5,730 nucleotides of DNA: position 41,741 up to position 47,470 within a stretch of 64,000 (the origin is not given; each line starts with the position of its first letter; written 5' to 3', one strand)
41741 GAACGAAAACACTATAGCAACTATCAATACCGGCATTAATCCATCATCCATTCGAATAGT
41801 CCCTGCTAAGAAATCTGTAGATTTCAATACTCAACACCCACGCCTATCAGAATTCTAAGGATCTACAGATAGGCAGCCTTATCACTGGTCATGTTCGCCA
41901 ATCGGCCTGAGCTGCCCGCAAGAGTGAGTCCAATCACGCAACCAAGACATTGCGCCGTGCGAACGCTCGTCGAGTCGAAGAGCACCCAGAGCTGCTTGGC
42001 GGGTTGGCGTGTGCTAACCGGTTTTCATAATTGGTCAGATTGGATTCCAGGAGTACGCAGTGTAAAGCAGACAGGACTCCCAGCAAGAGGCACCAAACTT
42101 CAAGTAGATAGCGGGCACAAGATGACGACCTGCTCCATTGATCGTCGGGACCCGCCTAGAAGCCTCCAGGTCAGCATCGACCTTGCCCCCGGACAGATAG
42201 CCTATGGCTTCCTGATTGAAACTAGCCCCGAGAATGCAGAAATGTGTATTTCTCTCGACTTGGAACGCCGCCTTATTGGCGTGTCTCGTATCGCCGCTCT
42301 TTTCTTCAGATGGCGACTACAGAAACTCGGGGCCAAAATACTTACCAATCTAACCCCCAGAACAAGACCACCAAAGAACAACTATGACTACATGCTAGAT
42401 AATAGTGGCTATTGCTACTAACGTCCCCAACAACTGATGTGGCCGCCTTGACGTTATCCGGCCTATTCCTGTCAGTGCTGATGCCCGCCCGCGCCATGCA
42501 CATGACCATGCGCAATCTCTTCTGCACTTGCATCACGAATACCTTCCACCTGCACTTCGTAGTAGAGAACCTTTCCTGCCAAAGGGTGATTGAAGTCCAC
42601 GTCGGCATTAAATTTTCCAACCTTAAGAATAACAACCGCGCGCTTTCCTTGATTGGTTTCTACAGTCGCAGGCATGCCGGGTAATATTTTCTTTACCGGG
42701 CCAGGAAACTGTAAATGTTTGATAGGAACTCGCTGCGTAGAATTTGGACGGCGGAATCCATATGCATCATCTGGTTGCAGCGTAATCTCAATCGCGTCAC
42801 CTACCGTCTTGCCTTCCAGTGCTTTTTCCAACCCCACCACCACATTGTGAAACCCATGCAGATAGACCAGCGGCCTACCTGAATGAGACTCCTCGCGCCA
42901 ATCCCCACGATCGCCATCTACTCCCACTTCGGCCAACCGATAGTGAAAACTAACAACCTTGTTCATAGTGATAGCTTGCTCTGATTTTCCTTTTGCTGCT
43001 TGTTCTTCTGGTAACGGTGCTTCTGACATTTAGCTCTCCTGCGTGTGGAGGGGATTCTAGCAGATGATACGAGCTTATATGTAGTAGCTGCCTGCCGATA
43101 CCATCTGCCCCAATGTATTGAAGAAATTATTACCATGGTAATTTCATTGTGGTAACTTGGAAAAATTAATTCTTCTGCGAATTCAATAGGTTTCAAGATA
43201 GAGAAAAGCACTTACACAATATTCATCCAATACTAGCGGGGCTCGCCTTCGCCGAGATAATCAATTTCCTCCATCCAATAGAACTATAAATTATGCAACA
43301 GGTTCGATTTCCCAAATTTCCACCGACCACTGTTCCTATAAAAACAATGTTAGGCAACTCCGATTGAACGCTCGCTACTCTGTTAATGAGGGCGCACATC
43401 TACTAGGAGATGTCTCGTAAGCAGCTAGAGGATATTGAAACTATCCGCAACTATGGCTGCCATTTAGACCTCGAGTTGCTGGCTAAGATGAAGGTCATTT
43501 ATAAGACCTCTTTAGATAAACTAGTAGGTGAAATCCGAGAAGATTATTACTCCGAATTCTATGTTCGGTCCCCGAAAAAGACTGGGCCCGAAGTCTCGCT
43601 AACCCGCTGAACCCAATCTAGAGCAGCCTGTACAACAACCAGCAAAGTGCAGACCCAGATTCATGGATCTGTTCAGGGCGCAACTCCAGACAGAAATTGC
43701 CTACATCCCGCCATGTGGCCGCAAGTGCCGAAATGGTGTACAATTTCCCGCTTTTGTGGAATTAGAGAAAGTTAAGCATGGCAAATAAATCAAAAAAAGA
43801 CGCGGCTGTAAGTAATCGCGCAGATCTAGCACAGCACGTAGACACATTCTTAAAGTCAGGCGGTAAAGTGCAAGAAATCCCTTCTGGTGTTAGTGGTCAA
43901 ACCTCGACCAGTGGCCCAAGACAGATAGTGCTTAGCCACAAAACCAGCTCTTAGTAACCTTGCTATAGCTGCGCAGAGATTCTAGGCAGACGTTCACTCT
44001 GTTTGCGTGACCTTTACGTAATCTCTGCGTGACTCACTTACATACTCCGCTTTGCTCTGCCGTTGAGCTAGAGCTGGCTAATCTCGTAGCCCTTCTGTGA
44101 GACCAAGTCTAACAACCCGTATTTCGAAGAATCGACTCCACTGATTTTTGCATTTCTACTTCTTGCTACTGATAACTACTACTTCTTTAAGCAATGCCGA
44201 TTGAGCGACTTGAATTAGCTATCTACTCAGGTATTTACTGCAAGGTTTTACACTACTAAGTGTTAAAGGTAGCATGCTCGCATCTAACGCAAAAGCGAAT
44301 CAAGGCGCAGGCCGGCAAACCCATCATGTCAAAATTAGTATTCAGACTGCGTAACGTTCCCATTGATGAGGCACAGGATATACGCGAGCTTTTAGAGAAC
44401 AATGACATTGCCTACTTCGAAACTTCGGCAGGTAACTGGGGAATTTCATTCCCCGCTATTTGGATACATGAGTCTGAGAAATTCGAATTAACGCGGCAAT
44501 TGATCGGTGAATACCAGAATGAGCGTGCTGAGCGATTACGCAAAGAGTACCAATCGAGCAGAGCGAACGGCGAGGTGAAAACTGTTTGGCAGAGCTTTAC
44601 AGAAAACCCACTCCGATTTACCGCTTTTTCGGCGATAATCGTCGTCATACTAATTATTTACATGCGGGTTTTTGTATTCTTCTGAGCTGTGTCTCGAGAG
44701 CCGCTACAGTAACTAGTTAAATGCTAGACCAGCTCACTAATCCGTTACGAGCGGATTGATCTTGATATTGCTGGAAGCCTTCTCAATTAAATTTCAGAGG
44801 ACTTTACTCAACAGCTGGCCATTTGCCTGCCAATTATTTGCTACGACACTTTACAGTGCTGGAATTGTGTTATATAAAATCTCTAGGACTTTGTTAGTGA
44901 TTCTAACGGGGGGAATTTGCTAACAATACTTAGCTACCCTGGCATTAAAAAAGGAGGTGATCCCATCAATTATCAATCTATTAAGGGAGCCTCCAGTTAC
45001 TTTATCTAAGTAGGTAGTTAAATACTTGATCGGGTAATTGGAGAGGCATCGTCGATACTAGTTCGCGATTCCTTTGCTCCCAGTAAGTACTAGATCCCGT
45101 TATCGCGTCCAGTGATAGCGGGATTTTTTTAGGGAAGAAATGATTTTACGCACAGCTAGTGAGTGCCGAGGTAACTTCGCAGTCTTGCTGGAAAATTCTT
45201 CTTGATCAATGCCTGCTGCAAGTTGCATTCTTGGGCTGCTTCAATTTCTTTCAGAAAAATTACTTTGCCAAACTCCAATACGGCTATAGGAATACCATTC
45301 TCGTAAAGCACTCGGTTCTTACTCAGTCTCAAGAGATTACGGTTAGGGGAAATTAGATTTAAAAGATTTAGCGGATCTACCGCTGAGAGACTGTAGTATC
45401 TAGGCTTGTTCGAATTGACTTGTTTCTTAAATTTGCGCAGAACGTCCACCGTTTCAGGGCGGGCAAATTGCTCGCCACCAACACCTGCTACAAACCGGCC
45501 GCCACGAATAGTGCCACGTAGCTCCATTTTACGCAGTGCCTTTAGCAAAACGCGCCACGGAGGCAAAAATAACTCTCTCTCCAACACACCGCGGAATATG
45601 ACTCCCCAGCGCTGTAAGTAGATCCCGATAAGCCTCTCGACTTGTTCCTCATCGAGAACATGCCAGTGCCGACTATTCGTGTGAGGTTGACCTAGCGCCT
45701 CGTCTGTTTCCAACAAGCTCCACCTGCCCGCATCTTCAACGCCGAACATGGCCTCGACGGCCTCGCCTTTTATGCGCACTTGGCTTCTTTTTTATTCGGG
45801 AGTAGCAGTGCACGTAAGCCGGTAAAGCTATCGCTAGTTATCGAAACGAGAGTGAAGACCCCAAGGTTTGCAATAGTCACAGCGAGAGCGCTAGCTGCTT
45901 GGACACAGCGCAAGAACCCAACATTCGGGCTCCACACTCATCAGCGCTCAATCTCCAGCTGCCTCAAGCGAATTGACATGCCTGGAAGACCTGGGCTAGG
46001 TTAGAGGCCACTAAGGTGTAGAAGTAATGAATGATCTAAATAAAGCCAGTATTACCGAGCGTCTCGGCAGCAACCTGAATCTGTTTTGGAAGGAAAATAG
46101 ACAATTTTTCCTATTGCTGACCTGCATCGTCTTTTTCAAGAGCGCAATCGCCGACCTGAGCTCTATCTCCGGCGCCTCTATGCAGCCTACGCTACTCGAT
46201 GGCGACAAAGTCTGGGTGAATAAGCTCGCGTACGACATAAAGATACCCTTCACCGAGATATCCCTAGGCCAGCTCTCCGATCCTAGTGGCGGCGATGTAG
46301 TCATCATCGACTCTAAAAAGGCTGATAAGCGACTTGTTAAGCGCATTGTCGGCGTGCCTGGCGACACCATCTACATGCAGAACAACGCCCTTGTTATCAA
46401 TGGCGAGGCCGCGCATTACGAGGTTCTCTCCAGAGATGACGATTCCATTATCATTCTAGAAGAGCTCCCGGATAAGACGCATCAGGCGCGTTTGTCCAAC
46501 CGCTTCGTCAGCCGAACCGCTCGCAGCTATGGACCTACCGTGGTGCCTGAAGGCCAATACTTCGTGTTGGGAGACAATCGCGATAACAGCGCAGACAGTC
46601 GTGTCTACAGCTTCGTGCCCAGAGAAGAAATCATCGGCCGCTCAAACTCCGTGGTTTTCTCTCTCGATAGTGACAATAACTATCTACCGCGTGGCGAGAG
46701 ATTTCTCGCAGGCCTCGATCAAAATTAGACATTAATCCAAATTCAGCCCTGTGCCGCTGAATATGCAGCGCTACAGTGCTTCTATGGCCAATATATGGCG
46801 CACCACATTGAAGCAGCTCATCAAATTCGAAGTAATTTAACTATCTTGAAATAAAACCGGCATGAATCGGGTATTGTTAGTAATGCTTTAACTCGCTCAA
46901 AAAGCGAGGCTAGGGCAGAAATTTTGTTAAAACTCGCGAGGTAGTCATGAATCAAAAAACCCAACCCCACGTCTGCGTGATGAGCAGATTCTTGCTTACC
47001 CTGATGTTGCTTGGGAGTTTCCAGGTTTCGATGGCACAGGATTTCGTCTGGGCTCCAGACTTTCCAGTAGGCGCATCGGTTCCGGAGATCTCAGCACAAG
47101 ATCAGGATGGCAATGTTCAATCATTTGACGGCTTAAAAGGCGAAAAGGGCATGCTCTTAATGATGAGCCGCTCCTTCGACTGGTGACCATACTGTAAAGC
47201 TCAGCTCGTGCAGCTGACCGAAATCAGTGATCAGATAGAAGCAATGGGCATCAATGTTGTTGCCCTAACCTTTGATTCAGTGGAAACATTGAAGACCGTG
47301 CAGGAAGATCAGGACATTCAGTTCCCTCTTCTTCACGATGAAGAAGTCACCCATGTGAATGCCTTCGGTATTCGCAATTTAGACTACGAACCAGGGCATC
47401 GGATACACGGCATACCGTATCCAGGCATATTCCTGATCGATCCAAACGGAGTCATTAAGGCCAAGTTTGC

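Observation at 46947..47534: TGA exactly at the first cysteine of a secreted CxxC redoxin, followed by a SECIS-like hairpin: candidate UxxC selenoprotein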

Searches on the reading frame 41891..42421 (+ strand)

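Call 53: search_protein_families(library=pfam, proteins=[window:41891-42421:+], max_evalue=0.001)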
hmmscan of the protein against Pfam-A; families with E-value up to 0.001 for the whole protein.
window:41891-42421:+ (176 aa): 1 family
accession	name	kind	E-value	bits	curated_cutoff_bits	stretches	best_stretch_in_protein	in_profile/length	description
PF10604.15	Polyketide_cyc2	-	1.8e-06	28.7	27.4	1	39-154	18-137/142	Polyketide cyclase / dehydrase and lipid transport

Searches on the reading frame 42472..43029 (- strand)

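Call 53: search_protein_families(library=pfam, proteins=[window:42472-43029:-], max_evalue=0.001)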
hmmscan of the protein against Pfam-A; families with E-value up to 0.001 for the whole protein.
window:42472-43029:- (185 aa): 1 family
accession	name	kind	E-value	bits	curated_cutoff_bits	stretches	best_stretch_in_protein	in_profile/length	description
PF00254.34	FKBP_C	-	8e-05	23.3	21.1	1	20-108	5-89/94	FKBP-type peptidyl-prolyl cis-trans isomerase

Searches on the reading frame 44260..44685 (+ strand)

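Call 53: search_protein_families(library=pfam, proteins=[window:44260-44685:+], max_evalue=0.001)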
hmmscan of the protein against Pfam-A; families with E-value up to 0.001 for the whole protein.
window:44260-44685:+ (141 aa): 1 family
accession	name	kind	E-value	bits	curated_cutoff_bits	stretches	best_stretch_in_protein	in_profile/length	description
PF19661.4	DUF6164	-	2.7e-38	131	27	1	23-134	1-112/116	Family of unknown function (DUF6164)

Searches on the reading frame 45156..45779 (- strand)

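Call 53: search_protein_families(library=pfam, proteins=[window:45156-45779:-], max_evalue=0.001)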
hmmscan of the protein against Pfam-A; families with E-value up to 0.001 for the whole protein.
window:45156-45779:- (207 aa): 1 family
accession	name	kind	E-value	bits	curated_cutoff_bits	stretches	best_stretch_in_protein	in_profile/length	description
PF23234.1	WH4_Lhr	-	5.4e-27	93.7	27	1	43-123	4-84/87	Large helicase-related protein, winged-helix domain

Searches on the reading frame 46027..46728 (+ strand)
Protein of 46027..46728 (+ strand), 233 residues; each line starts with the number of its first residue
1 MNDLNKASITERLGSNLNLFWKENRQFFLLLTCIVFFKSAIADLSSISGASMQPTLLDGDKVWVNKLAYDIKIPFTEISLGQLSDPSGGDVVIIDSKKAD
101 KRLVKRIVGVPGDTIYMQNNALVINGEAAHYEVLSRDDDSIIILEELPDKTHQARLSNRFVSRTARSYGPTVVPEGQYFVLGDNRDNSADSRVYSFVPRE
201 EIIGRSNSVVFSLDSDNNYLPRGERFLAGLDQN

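Call 53: search_protein_families(library=pfam, proteins=[window:46027-46728:+], max_evalue=0.001)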
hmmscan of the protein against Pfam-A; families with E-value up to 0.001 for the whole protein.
window:46027-46728:+ (233 aa): 1 family
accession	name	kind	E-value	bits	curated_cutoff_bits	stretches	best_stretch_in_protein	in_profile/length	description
PF10502.14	Peptidase_S26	-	2.3e-40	138.8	22.9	1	26-210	7-167/168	Signal peptidase, peptidase S26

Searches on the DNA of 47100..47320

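Call 61: search_rna_families(source=window, start=47100, end=47320, threshold=evalue, max_evalue=10)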
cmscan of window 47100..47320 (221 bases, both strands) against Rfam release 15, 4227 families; matches with E-value up to 10: 4.
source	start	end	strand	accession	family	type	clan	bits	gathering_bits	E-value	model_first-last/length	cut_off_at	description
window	47199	47258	-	RF01312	sR9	Gene; snRNA; snoRNA; CD-box;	-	15.6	36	1.1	1-55/55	no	Small nucleolar RNA sR9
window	47245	47298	+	RF04030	mir-6096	Gene; miRNA;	-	13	100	6.6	1-85/85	no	mir-6096 microRNA precursor family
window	47156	47219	+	RF01136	sR28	Gene; snRNA; snoRNA; CD-box;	-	10.9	39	1.2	1-55/55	no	Small nucleolar RNA sR28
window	47157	47218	+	RF01304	sR5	Gene; snRNA; snoRNA; CD-box;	-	9.4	40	7.3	1-53/53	no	Small nucleolar RNA sR5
